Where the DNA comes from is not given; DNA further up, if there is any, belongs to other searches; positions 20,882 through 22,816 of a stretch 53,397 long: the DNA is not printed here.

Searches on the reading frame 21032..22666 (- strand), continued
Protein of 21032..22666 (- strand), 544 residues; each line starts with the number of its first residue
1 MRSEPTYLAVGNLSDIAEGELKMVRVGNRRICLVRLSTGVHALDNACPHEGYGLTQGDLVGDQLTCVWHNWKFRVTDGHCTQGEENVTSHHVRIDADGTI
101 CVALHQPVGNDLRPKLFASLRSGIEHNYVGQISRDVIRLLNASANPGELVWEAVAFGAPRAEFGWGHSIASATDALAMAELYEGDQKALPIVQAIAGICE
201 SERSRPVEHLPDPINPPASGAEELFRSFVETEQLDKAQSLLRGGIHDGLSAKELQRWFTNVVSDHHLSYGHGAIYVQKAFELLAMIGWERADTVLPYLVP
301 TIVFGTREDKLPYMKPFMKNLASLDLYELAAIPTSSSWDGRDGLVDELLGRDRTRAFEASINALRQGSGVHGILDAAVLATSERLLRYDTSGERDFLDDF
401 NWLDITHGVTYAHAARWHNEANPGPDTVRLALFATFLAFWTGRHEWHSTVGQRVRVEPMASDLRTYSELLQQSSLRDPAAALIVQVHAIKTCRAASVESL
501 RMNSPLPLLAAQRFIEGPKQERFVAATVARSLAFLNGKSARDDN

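Call 27: fold_search(model_id=the predicted structure, library=pdb)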
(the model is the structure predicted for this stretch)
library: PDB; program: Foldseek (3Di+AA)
matches with E <= 10: 275; with E <= 0.001: 48
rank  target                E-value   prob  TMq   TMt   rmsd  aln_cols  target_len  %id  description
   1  2qpz                  4.8e-06  1.00  0.17  0.85   2.6       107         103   24  Naphthalene 1,2-dioxygenase Rieske ferredoxin (released 2008-09-02)
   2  4nb8_E                1.7e-05  1.00  0.17  0.78   3.2       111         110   24  Oxygenase with Ile262 replaced by Leu and ferredoxin complex of carbazole 1,9a-dioxygenase (released 2014-03-26)
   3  2e4q_C                2.2e-05  1.00  0.17  0.81   2.7       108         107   23  Crystal structure of BphA3 (reduced form) (released 2007-10-16)
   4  4nbb_E                2.2e-05  1.00  0.17  0.76   3.2       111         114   24  Carbazole- and oxygen-bound oxygenase with Ile262 replaced by Val and ferredoxin complex of carbazole 1,9a-dioxygenase (released 2014-03-26)
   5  4nb9_E                2.2e-05  1.00  0.17  0.74   3.1       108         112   25  Oxygenase with Ile262 replaced by Val and ferredoxin complex of carbazole 1,9a-dioxygenase (released 2014-03-26)
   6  1fqt_A                2.5e-05  1.00  0.17  0.79   2.1       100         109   26  CRYSTAL STRUCTURE OF THE RIESKE-TYPE FERREDOXIN ASSOCIATED WITH BIPHENYL DIOXYGENASE (released 2001-01-03)
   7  4nbe_E                2.6e-05  1.00  0.17  0.75   3.1       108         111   25  Fluorene-bound oxygenase with Phe275 replaced by Trp and ferredoxin complex of carbazole 1,9a-dioxygenase (form2) (released 2014-03-26)
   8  5bok                  2.7e-05  1.00  0.17  0.83   2.6       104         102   20  Ferredoxin component of 3-nitrotoluene dioxygenase from Diaphorobacter sp. strain DS2 (released 2016-07-27)
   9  7buh                  2.8e-05  1.00  0.17  0.77   2.6       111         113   25  Reduced ferredoxin of carbazole 1,9a-dioxygenase (released 2021-04-07)
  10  2de7_E                3.3e-05  1.00  0.17  0.78   3.0       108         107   25  The substrate-bound complex between oxygenase and ferredoxin in carbazole 1,9a-dioxygenase (released 2006-12-05)
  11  6llh_F                4.1e-05  1.00  0.17  0.81   2.7       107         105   25  Biphenyl-2,3-diol-soaked resting complex of Oxy and Fd in carbazole 1,9a-dioxygenase (released 2021-01-27)
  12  2de5_E                4.1e-05  1.00  0.17  0.80   2.8       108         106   25  Crystal structure of the electron transfer complex between oxygenase and ferredoxin in carbazole 1,9a-dioxygenase (released 2006-12-05)
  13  4nbc_F                5.1e-05  1.00  0.17  0.83   2.6       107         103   25  Oxygenase with Phe275 replaced by Trp and ferredoxin complex of carbazole 1,9a-dioxygenase (form1) (released 2014-03-26)
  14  2de5_D                5.6e-05  1.00  0.17  0.80   3.1       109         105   25  Crystal structure of the electron transfer complex between oxygenase and ferredoxin in carbazole 1,9a-dioxygenase (released 2006-12-05)
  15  3c0d_A                5.6e-05  1.00  0.17  0.76   3.4       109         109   20  Crystal structure of the putative nitrite reductase NADPH (small subunit) oxidoreductase protein Q87HB1. Northeast Str (released 2008-03-04)
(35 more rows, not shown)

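Call 28: search_protein_families(library=pfam, proteins=[window:21035-22354:-], max_evalue=10)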
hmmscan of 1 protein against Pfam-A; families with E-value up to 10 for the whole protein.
window:21035-22354:- (440 aa): 0 families

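Call 36: predict_structure(alignment_id=A2)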
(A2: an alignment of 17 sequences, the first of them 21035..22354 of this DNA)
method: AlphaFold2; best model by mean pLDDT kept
length: 440 residues; sequences in the alignment: 17
mean_pLDDT: 82.9   pTM: 0.85
mean pLDDT of the five models: 82.9, 82.6, 82.5, 81.3, 78.7
residues with pLDDT >= 90: 223; 70-90: 134; 50-70: 47; < 50: 36
segments of 3 or more residues with pLDDT < 50: 1-3, 291-294, 340-342, 416-440
pLDDT, mean of each block of 10 residues (from residue 1): 62 90 85 89 87 61 85 91 90 66 82 92 92 97 94 90 70 94 90 88 74 88 96 95 86 94 97 95 73 57 90 94 94 74 65 95 95 72 90 97 95 56 44 39
secondary structure, 60 per line:
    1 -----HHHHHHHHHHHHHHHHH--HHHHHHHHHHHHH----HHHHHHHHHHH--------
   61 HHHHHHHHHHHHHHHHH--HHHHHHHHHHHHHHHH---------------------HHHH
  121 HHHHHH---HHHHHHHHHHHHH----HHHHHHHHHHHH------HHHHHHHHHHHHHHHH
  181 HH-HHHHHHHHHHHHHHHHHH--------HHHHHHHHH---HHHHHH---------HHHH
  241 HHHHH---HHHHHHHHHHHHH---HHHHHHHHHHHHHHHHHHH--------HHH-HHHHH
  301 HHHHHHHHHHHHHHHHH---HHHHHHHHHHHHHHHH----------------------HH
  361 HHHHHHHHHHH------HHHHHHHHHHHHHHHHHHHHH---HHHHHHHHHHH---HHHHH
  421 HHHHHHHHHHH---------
elements in order: H6-22 H25-37 H42-52 H61-77 H80-95 H117-126 H130-142 H147-158 H165-182 H184-201 H210-218 H222-227 H237-245 H249-261 H265-283 H296-317 H321-336 H359-371 H378-398 H402-412 H416-431

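Call 40: fold_search(model_id=the predicted structure, library=pdb)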
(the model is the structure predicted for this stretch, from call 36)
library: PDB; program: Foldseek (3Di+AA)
matches with E <= 10: 186; with E <= 0.001: 0
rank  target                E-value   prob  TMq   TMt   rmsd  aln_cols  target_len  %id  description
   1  7rdr_A                3.9e-01  0.14  0.14  0.14  21.8       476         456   14  Circular tandem repeat protein with novel repeat topology and enhanced subunit contact surfaces (released 2021-09-01)
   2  6ghj_A                7.2e-01  0.06  0.12  0.12  23.2       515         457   10  PepTSt in complex with tripeptide Phe-Ala-Gln (released 2018-09-19)
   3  9eof_G                9.6e-01  0.06  0.13  0.09  27.7       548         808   14  Structure of the human INTS5/8/10/15 subcomplex (released 2024-06-12)
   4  6fmy                  1.0e+00  0.06  0.13  0.13  23.3       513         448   11  IMISX-EP of S-PepTSt (released 2018-09-05)
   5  9old                  1.0e+00  0.06  0.12  0.12  22.5       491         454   13  Crystal structure of alpha-NPG-bound D59C MelBSt (released 2026-02-04)
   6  4q65                  1.1e+00  0.04  0.12  0.12  23.7       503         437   10  Structure of the E. coli Peptide Transporter YbgH (released 2014-08-13)
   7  6wik_A                1.1e+00  0.04  0.11  0.12  25.3       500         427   11  Cryo-EM structure of SLC40/ferroportin with Fab in the presence of hepcidin (released 2020-11-11)
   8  3a68_A                1.4e+00  0.09  0.11  0.20  18.6       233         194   11  Crystal structure of plant ferritin reveals a novel metal binding site that functions as a transit site for metal tran (released 2009-12-08)
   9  8tte_A                1.4e+00  0.04  0.11  0.13  23.4       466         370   10  Protonated state of NorA at pH 5.0 (released 2024-05-29)
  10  6lz0_A                1.6e+00  0.04  0.12  0.14  22.6       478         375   10  Cryo-EM structure of human MCT1 in complex with Basigin-2 in the presence of lactate (released 2020-12-23)
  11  5oxn                  1.8e+00  0.04  0.12  0.12  23.5       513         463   11  PepTSt in complex with dipeptide Phe-Ala (released 2018-02-21)
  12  3fp3                  1.9e+00  0.05  0.14  0.12  21.3       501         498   12  Crystal structure of Tom71 (released 2009-07-28)
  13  6e8j                  2.0e+00  0.03  0.12  0.12  25.6       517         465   14  Crystal Structure of A Bacterial Homolog to Human Lysosomal Transporter, Spinster, in Inward-facing And Occupied Conform (released 2019-08-14)
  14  8fq9                  2.1e+00  0.04  0.12  0.12  21.5       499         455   10  Crystal structure of a ligand-bound cation-site mutant D55C of a melibiose transporter (released 2024-06-05)
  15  7ugx                  2.1e+00  0.02  0.11  0.12  24.1       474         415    9  Asp-bound GltPh RSMR mutant in IFS-B1 state (released 2023-03-29)
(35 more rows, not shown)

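Call 42: search_solved_structures(query=A2, max_evalue=10)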
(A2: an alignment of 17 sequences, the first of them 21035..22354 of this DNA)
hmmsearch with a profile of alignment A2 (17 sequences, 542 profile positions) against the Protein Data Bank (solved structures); distinct sequences matched with E-value up to 10: 38.
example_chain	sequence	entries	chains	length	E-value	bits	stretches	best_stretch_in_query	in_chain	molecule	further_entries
4p1c_H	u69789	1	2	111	2.9e-08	36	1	7-96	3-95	Toluene-4-monooxygenase system ferredoxin subunit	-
2qpz_A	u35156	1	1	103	3.2e-08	35.8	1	9-95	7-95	Naphthalene 1,2-dioxygenase system ferredoxin subunit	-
1vm9_A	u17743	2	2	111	3.7e-08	35.6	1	7-96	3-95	Toluene-4-monooxygenase system protein C | Toluene-4-monooxygenase system ferredoxin subunit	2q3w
4p1b_H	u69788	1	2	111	4e-08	35.5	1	7-96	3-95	Toluene-4-monooxygenase system ferredoxin subunit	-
1sjg_A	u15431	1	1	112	5.3e-08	35.1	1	7-84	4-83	Toluene-4-monooxygenase system protein C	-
5bok_A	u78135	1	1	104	1.3e-07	33.8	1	8-95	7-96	Ferredoxin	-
1vck_A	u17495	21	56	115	3.5e-06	29.1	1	8-100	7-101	ferredoxin component of carbazole | Ferredoxin CarAc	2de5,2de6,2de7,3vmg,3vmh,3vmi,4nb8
7fhr_A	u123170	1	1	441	3.8e-06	29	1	35-79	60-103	Putative Phthalate 4,5-dioxygenase, subunit alpha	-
4emj_B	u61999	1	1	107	1.4e-05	27.1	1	11-96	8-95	Toluene 1,2-dioxygenase system ferredoxin subunit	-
3dqy_A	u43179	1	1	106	1.5e-05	27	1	13-96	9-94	Toluene 1,2-dioxygenase system ferredoxin subunit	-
6wn3_A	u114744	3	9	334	3.7e-05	25.7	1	7-81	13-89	SxtT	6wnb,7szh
8hn2_A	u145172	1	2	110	8e-05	24.6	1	5-105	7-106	Cytochrome b6-f complex iron-sulfur subunit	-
2e4p_A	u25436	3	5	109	8.3e-05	24.6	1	7-79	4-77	Biphenyl dioxygenase ferredoxin subunit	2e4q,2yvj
1fqt_A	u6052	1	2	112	0.00012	24.1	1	5-95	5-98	RIESKE-TYPE FERREDOXIN OF BIPHENYL DIOXYGENASE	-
3gce_A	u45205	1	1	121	0.00016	23.6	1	4-98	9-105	Ferredoxin component of carbazole 1,9a-dioxygenase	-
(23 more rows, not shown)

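Call 47: find_encoding_contigs(protein=P0113, flank=2500, max_places=2)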
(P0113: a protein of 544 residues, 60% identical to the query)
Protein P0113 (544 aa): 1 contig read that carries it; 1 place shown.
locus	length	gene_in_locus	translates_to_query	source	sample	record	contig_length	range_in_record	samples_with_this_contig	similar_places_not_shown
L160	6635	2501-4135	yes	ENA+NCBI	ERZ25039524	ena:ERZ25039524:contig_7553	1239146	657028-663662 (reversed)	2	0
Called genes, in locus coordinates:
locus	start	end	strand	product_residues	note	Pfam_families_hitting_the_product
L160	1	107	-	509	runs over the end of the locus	PF01292:Ni_hydr_CYTB (faint), PF03929:PepSY_TM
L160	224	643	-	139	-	-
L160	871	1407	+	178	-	PF07638:Sigma70_ECF, PF04542:Sigma70_r2, PF08281:Sigma70_r4_2, PF04545:Sigma70_r4 (weak)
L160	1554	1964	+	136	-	PF14520:HHH_5 (faint), PF14229:DUF4332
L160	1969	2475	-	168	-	PF00376:MerR, PF13411:MerR_1, PF09278:MerR-DNA-bind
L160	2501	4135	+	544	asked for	PF00355:Rieske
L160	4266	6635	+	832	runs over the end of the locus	PF24517:CBM96, PF00149:Metallophos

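Call 50: find_encoding_contigs(protein=P0003, flank=1500, max_places=2)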
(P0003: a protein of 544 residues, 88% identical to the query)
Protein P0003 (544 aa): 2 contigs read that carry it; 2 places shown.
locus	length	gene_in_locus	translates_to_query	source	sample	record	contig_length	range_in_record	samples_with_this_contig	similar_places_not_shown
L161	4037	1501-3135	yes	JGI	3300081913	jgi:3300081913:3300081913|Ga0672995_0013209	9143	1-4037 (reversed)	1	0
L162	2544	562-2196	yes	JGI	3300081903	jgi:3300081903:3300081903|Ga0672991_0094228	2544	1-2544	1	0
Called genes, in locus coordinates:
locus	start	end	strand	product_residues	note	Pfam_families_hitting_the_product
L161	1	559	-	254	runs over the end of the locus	PF03746:LamB_YcsF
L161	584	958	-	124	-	PF04237:YjbR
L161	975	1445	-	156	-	PF13411:MerR_1, PF00376:MerR, PF09278:MerR-DNA-bind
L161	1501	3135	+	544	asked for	PF00355:Rieske, PF13806:Rieske_2 (weak)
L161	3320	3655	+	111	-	-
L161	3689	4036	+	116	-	?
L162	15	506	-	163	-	PF00376:MerR, PF13411:MerR_1, PF09278:MerR-DNA-bind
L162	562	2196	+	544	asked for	PF00355:Rieske, PF13806:Rieske_2 (weak)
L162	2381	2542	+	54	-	?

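Call 51: find_encoding_contigs(protein=P0005, flank=1500, max_places=2)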
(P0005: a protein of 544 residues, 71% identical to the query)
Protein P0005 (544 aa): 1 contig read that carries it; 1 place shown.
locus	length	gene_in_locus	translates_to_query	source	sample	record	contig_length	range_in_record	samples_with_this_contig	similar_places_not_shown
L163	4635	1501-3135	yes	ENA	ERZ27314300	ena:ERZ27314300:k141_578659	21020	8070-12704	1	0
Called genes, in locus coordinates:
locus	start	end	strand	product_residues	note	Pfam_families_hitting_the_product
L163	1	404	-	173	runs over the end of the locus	PF22784:PTP-SAK, PF00782:DSPc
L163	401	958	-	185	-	PF04237:YjbR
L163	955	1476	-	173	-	PF00376:MerR, PF13411:MerR_1, PF09278:MerR-DNA-bind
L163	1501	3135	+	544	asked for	PF00355:Rieske, PF13806:Rieske_2 (weak)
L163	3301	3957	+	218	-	PF01553:Acyltransferase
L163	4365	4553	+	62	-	PF24696:UGSC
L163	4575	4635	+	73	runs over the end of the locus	PF24696:UGSC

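Call 52: find_encoding_contigs(protein=P0007, flank=1500, max_places=2)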
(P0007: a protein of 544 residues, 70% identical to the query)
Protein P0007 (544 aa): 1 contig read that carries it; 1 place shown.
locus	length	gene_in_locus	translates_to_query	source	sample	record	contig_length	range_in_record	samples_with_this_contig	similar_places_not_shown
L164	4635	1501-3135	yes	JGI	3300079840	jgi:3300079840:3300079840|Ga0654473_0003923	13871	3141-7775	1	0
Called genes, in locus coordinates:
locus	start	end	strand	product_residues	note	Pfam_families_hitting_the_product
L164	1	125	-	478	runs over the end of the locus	PF00171:Aldedh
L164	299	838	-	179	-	PF22784:PTP-SAK, PF22785:Tc-R-P (weak), PF00782:DSPc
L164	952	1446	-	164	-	PF00376:MerR, PF13411:MerR_1, PF09278:MerR-DNA-bind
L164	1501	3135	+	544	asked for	PF00355:Rieske, PF13806:Rieske_2 (weak)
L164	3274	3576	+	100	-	PF24696:UGSC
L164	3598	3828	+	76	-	PF24696:UGSC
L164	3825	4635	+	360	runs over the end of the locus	-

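Call 71: search_protein_representatives(protein=window:21035-22354:-)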
Query: 440 residues. Proteins with E-value up to 0.001 (for the whole library): 669; up to 1e-10: 427; up to 1e-30: 183. The best 150 are listed.
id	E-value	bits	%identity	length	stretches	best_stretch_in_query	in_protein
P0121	2.9e-129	448.3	53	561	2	3-346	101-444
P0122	1.4e-128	446.1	57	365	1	75-439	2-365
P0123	2.2e-112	392.7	48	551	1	9-434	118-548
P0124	6.8e-103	361.4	48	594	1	7-435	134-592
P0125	2.5e-96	339.8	46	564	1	1-429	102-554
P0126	1.1e-94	334.4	55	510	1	3-288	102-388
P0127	7.0e-94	331.7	48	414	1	21-432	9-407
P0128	1.9e-92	327.0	62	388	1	8-261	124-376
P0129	8.3e-90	318.3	44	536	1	10-427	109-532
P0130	9.1e-90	318.2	44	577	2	2-342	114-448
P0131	3.6e-89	316.2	40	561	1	7-432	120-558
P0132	5.0e-89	315.7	53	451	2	7-274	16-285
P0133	1.7e-84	300.8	65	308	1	1-217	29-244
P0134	1.2e-83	298.0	42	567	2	3-366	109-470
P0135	6.4e-83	295.6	65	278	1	8-219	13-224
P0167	1.0e-52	196.1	33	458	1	11-432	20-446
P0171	1.0e-51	192.8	35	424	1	15-432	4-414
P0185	2.1e-47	178.6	35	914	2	13-331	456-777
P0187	6.6e-47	176.9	32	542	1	10-428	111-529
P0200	6.7e-44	167.0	33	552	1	4-427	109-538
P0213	1.4e-41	159.4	31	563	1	13-420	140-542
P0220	1.2e-40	156.4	33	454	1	10-428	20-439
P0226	5.9e-40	154.0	33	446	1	10-418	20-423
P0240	1.7e-38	149.2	29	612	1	8-331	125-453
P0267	5.3e-35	137.7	34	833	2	10-313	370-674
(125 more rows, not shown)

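Call 72: search_protein_families(library=pfam, proteins=[P0167, P0171, P0220, P0226, P0185, P0267, P0240, P0213, P0187, P0200], max_evalue=1)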
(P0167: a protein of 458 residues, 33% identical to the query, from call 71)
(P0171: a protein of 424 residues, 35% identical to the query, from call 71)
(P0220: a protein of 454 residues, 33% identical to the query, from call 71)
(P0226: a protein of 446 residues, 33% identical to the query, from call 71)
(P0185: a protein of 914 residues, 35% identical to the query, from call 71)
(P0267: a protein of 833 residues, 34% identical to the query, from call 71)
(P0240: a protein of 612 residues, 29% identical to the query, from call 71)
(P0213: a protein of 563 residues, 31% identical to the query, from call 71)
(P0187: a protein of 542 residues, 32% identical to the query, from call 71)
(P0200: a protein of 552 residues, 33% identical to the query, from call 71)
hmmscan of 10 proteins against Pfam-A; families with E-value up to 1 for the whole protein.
P0167 (458 aa): 0 families

P0171 (424 aa): 1 family
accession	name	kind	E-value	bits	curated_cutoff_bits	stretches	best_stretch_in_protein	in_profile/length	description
PF13646.12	HEAT_2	-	0.038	14.7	27.7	0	212-254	33-74/88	HEAT repeats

P0220 (454 aa): 0 families

P0226 (446 aa): 1 family
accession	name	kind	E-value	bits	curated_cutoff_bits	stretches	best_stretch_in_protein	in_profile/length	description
PF09984.15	sCache_4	-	0.074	13.3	22.1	1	16-66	15-63/145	Single cache domain 4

P0185 (914 aa): 3 families
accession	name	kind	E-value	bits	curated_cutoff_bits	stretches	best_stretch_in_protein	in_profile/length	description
PF00355.32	Rieske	-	2.1e-19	69.6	20.3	1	346-423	2-78/88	Rieske [2Fe-2S] domain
PF13806.12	Rieske_2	-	2e-14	53.8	27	1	345-441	1-103/104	Rieske-like [2Fe-2S] domain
PF22543.2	Rieske_4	-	0.012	16.4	28.4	1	368-418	22-75/119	Soluble Rieske-type ferredoxin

P0267 (833 aa): 3 families
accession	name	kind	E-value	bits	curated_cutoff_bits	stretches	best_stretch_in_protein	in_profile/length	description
PF00355.32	Rieske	-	6.6e-17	61.6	20.3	1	263-338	2-76/88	Rieske [2Fe-2S] domain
PF13806.12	Rieske_2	-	5.3e-06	26.7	27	1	263-358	2-103/104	Rieske-like [2Fe-2S] domain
PF22543.2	Rieske_4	-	0.17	12.6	28.4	1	294-335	30-75/119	Soluble Rieske-type ferredoxin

P0240 (612 aa): 3 families
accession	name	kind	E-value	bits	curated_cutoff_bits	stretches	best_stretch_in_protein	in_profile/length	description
PF00355.32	Rieske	-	7e-17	61.6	20.3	1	20-98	2-79/88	Rieske [2Fe-2S] domain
PF13806.12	Rieske_2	-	6.2e-12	45.8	27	1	26-115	8-103/104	Rieske-like [2Fe-2S] domain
PF22543.2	Rieske_4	-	1.1e-05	26.1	28.4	1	38-95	18-78/119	Soluble Rieske-type ferredoxin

P0213 (563 aa): 4 families
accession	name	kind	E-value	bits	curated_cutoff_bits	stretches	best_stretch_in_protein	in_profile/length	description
PF00355.32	Rieske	-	1.9e-17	63.4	20.3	1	30-110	2-81/88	Rieske [2Fe-2S] domain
PF13806.12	Rieske_2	-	1.5e-06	28.5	27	1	30-125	2-103/104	Rieske-like [2Fe-2S] domain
PF22543.2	Rieske_4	-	0.00074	20.2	28.4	1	38-104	8-77/119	Soluble Rieske-type ferredoxin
PF02607.22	B12-binding_2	-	0.27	11.9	23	0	366-397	3-33/74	B12 binding domain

P0187 (542 aa): 5 families
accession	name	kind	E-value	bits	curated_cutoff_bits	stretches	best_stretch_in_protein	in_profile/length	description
PF00355.32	Rieske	-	2.3e-19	69.6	20.3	1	4-82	1-79/88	Rieske [2Fe-2S] domain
PF13806.12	Rieske_2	-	3.9e-13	49.7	27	1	4-99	1-103/104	Rieske-like [2Fe-2S] domain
PF22543.2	Rieske_4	-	5.8e-05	23.8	28.4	1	18-78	13-77/119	Soluble Rieske-type ferredoxin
PF07511.17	DUF1525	-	0.027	15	24.1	1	102-165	41-100/113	Protein of unknown function (DUF1525)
PF16759.12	LIG3_BRCT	-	0.21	12.4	27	1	383-412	20-49/78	DNA ligase 3 BRCT domain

P0200 (552 aa): 3 families
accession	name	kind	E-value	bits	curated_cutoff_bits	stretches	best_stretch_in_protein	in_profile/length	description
PF00355.32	Rieske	-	2.5e-19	69.4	20.3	1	6-87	1-80/88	Rieske [2Fe-2S] domain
PF13806.12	Rieske_2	-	1e-11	45.1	27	1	6-103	1-103/104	Rieske-like [2Fe-2S] domain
PF22543.2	Rieske_4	-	0.02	15.6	28.4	1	22-83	14-78/119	Soluble Rieske-type ferredoxin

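Call 74: find_encoding_contigs(protein=P0187, flank=1500, max_places=2)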
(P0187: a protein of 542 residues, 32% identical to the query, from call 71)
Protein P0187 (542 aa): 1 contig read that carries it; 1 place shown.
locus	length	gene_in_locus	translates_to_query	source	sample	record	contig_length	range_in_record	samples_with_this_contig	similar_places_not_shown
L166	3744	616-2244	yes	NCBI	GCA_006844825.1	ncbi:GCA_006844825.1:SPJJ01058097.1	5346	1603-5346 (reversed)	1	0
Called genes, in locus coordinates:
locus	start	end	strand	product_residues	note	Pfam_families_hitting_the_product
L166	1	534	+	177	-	?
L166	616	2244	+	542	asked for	PF00355:Rieske, PF13806:Rieske_2, PF22543:Rieske_4 (weak)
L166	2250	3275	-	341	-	PF24684:Vgb_lyase (faint), PF08450:SGL (weak)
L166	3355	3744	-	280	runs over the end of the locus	PF00160:Pro_isomerase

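Call 75: find_encoding_contigs(protein=P0200, flank=1500, max_places=2)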
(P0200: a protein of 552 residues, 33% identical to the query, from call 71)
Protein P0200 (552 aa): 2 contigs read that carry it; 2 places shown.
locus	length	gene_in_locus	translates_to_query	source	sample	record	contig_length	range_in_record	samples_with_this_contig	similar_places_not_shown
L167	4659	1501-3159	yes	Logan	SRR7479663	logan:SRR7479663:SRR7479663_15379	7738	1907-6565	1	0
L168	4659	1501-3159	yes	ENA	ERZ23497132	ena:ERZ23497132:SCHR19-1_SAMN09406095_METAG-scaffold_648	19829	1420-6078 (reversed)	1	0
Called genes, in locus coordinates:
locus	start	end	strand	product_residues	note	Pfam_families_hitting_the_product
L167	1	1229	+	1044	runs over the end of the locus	?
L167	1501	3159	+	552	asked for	PF00355:Rieske, PF13806:Rieske_2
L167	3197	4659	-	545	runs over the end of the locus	PF00890:FAD_binding_2 (faint), PF13450:NAD_binding_8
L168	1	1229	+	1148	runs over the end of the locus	PF13948:DUF4215 (faint), PF00932:LTD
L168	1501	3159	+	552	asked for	PF00355:Rieske, PF13806:Rieske_2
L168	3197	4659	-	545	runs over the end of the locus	PF00890:FAD_binding_2 (faint), PF13450:NAD_binding_8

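Call 76: find_encoding_contigs(protein=P0213, flank=1500, max_places=2)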
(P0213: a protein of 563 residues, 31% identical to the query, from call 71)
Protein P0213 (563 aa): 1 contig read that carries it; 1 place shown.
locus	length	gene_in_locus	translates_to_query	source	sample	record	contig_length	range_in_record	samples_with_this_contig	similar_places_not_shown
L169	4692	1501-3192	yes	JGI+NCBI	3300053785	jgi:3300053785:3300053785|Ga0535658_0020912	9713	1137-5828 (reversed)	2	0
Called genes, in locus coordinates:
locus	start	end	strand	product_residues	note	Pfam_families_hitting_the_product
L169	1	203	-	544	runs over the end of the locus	PF10011:DUF2254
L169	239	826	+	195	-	PF00570:HRDC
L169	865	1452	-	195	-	PF13560:HTH_31, PF01381:HTH_3, PF07883:Cupin_2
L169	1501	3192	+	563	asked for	PF00355:Rieske, PF13806:Rieske_2 (weak)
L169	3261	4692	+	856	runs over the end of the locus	PF08448:PAS_4 (weak), PF08447:PAS_3, PF00989:PAS, PF08448:PAS_4, PF13426:PAS_9 (weak), PF00512:HisKA, PF02518:HATPase_c, PF00072:Response_reg, +2 more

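Call 77: find_encoding_contigs(protein=P0167, flank=1500, max_places=2)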
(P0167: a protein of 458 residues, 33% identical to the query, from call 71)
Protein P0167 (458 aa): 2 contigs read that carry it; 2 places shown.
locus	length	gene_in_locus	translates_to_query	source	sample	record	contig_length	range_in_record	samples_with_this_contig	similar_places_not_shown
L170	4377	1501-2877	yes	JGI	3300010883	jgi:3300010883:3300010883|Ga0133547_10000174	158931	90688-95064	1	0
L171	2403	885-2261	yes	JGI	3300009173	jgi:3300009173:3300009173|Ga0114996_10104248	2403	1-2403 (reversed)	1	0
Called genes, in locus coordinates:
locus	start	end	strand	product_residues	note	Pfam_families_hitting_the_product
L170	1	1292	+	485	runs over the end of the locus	PF09423:PhoD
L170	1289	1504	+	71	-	PF00355:Rieske, PF13806:Rieske_2 (weak)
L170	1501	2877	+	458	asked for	-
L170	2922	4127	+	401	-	PF13472:Lipase_GDSL_2 (faint)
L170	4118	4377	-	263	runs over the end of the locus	-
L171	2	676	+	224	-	PF09423:PhoD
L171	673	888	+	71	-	PF00355:Rieske, PF13806:Rieske_2 (weak)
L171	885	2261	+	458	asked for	-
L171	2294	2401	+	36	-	?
